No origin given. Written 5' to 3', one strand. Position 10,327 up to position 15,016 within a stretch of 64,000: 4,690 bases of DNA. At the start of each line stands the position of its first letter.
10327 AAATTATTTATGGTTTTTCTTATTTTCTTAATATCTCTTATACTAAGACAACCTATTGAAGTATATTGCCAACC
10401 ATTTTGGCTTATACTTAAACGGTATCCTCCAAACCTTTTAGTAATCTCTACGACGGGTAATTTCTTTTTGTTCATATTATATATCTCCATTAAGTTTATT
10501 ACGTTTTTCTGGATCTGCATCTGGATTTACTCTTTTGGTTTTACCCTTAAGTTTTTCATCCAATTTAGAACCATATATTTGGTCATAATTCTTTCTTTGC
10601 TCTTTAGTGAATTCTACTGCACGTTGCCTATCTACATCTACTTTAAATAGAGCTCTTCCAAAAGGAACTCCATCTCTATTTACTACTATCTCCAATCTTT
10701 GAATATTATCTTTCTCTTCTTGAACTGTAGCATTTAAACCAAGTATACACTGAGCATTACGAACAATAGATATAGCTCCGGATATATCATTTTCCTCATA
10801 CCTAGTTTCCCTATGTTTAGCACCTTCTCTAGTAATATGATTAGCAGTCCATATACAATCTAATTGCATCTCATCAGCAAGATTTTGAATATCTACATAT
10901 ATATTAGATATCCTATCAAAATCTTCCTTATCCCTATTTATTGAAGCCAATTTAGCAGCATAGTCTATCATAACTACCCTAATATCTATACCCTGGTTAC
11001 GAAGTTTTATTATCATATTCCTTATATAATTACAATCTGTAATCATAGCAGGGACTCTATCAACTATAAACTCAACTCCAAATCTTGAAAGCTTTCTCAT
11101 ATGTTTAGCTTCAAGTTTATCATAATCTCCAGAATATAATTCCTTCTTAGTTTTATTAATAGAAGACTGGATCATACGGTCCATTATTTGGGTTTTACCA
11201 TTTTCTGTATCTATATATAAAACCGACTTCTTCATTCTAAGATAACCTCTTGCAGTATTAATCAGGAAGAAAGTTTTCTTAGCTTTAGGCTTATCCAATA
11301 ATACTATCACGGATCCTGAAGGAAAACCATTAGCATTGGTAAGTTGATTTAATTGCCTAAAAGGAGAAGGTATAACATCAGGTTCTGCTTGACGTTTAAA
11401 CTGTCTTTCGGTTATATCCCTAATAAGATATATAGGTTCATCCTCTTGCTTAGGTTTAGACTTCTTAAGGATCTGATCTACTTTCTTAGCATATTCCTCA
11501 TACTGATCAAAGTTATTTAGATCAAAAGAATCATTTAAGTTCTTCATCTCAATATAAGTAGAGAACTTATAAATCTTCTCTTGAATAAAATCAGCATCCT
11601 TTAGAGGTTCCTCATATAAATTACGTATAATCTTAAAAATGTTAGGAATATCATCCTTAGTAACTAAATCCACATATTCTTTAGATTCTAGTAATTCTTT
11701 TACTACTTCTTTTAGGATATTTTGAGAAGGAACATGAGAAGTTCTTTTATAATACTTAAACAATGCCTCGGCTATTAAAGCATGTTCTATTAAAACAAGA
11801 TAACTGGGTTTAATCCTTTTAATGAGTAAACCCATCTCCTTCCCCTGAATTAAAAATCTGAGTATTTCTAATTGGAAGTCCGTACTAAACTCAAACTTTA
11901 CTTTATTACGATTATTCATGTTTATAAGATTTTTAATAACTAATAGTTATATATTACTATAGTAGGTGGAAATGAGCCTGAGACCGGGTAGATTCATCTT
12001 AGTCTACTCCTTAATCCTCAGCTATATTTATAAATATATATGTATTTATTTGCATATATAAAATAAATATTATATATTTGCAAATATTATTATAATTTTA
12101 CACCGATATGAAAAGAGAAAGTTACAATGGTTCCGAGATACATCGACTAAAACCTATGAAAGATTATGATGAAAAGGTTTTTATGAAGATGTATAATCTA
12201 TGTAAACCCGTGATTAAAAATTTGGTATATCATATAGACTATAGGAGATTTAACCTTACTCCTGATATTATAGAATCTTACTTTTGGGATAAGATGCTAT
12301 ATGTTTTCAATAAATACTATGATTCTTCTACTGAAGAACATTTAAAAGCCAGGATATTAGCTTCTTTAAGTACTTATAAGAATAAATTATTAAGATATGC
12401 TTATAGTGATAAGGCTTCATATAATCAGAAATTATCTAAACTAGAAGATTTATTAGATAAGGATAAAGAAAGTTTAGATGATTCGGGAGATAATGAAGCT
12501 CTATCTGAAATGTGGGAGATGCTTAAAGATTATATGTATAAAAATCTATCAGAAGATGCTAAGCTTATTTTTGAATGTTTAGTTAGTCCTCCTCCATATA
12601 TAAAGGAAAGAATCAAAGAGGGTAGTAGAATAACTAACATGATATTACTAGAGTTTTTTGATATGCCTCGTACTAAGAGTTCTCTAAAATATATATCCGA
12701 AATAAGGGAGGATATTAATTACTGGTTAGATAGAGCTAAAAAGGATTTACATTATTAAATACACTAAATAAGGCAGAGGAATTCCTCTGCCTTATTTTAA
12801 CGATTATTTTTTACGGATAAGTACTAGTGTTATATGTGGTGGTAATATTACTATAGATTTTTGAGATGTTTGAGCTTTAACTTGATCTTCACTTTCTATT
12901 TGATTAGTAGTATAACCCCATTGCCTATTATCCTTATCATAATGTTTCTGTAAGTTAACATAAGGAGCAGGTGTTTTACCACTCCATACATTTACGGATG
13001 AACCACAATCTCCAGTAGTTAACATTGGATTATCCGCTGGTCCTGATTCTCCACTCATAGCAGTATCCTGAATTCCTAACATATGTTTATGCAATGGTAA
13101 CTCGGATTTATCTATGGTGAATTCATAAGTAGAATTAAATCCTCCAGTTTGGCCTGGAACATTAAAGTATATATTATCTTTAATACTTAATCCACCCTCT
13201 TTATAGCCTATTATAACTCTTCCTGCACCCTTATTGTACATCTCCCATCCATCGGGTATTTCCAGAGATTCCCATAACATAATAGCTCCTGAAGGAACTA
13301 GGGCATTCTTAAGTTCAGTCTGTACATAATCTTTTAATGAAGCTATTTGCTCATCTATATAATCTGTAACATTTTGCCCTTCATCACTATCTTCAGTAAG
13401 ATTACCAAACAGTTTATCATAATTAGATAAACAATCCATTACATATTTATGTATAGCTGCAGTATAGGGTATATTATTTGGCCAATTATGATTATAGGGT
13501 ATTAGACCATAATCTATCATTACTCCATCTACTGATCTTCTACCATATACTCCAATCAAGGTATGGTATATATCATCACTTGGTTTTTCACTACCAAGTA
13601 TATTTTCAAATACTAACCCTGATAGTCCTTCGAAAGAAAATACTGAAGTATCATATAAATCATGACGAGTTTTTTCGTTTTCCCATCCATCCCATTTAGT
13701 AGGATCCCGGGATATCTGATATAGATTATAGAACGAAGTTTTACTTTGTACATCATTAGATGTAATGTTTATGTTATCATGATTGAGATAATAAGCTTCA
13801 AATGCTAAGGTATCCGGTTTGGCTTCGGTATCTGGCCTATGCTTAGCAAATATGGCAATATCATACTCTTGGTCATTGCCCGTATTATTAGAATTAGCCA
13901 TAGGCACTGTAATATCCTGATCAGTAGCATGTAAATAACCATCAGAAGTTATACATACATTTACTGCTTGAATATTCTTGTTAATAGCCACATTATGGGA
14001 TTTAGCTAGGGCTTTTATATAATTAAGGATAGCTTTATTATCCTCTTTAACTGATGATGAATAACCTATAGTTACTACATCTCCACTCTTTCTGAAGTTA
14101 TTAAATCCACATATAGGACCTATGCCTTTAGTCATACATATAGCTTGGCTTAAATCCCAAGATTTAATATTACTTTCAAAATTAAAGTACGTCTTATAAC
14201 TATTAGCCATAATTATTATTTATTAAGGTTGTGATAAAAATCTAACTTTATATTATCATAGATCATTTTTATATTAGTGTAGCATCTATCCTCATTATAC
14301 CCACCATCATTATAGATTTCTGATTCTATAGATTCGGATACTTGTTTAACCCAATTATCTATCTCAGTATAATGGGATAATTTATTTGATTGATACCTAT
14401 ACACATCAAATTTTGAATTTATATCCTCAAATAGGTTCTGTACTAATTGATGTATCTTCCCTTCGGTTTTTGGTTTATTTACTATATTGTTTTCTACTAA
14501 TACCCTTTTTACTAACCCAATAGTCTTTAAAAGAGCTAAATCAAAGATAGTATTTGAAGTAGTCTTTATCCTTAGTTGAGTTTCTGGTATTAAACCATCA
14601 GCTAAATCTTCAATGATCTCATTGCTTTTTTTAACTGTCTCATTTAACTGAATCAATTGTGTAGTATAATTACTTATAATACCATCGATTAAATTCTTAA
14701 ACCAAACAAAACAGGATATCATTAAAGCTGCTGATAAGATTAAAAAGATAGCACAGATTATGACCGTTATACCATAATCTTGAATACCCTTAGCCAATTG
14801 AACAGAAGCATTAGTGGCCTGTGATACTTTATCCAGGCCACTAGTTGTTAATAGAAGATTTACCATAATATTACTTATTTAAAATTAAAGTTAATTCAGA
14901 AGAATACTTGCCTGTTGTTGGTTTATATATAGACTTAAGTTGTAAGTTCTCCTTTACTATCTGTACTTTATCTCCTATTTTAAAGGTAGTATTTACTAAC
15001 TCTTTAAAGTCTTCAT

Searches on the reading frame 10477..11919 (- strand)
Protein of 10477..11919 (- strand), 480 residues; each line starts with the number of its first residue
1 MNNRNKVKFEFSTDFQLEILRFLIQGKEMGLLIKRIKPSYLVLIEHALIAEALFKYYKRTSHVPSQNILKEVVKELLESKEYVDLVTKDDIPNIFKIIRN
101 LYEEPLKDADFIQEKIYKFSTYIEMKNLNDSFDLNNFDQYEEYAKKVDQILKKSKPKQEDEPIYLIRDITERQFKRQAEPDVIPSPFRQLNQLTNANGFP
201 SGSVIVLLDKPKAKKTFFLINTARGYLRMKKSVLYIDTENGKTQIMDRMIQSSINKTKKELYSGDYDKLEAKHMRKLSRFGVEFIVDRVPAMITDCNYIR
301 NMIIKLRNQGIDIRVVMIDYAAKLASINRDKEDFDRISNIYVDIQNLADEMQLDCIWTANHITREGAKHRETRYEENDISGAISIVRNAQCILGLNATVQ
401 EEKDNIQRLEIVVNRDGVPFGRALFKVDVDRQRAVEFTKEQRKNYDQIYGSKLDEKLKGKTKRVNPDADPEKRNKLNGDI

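Call 26: search_protein_families(library=pfam, proteins=[window:10477-11919:-], max_evalue=0.001)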
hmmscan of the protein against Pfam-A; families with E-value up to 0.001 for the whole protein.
window:10477-11919:- (480 aa): 2 families
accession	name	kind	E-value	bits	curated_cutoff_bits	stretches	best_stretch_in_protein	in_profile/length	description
PF03796.21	DnaB_C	-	2.2e-16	60.5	27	1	183-417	2-237/255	DnaB-like helicase C terminal domain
PF20307.4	divDNAB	-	3.3e-05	23.2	26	1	230-325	115-213/356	Divergent DnaB-like ATPase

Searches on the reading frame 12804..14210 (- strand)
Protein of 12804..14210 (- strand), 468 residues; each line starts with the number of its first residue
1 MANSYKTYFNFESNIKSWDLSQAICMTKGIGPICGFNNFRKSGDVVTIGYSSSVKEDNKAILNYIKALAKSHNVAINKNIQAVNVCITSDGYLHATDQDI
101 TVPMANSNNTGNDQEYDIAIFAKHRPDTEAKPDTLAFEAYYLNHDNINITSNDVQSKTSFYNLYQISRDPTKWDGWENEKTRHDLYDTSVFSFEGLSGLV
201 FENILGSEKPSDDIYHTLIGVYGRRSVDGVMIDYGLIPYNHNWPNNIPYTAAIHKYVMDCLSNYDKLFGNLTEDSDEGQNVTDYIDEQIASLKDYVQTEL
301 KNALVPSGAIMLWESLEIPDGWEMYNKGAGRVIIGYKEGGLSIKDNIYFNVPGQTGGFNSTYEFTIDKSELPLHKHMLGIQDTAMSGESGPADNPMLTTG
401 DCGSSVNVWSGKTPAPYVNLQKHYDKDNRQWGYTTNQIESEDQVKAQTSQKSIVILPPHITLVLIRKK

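Call 26: search_protein_families(library=pfam, proteins=[window:12804-14210:-], max_evalue=0.001)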
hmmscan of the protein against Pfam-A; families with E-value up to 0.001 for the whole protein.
window:12804-14210:- (468 aa): 0 families

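Call 74: search_protein_families(library=pfam, proteins=[window:12804-14210:-], max_evalue=1)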
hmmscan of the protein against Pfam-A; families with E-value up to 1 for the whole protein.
window:12804-14210:- (468 aa): 4 families
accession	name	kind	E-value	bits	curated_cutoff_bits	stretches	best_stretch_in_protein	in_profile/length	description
PF21939.1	Gp10_C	-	0.0025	19.2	27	1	322-462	29-133/139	Baseplate structural protein Gp10, C-terminal domain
PF08155.16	NOGCT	-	0.11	13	27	0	277-289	42-54/54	NOGCT (NUC087) domain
PF18820.6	BD_b_sandwich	-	0.11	12.9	26.1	1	45-91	57-103/131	Bdellovibrio Beta-sandwich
PF09308.16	LuxQ-periplasm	-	0.12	12.4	25.7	1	41-92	138-189/239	LuxQ, periplasmic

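Call 109: search_protein_families(library=ncbifam, proteins=[window:12804-14210:-], max_evalue=0.01)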
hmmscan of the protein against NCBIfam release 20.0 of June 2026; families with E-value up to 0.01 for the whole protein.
window:12804-14210:- (468 aa): 0 families

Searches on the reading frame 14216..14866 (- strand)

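Call 74: search_protein_families(library=pfam, proteins=[window:14216-14866:-], max_evalue=1)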
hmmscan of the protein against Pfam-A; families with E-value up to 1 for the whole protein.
window:14216-14866:- (216 aa): 3 families
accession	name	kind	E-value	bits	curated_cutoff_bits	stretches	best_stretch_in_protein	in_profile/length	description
PF06519.16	TolA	-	0.0099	16.5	25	1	165-205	9-49/96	TolA C-terminal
PF09403.15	FadA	-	0.038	14.9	28.5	1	55-88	59-92/99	Adhesion protein FadA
PF06106.16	SAUGI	-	0.06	14.2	27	1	65-109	7-51/115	S. aureus uracil DNA glycosylase inhibitor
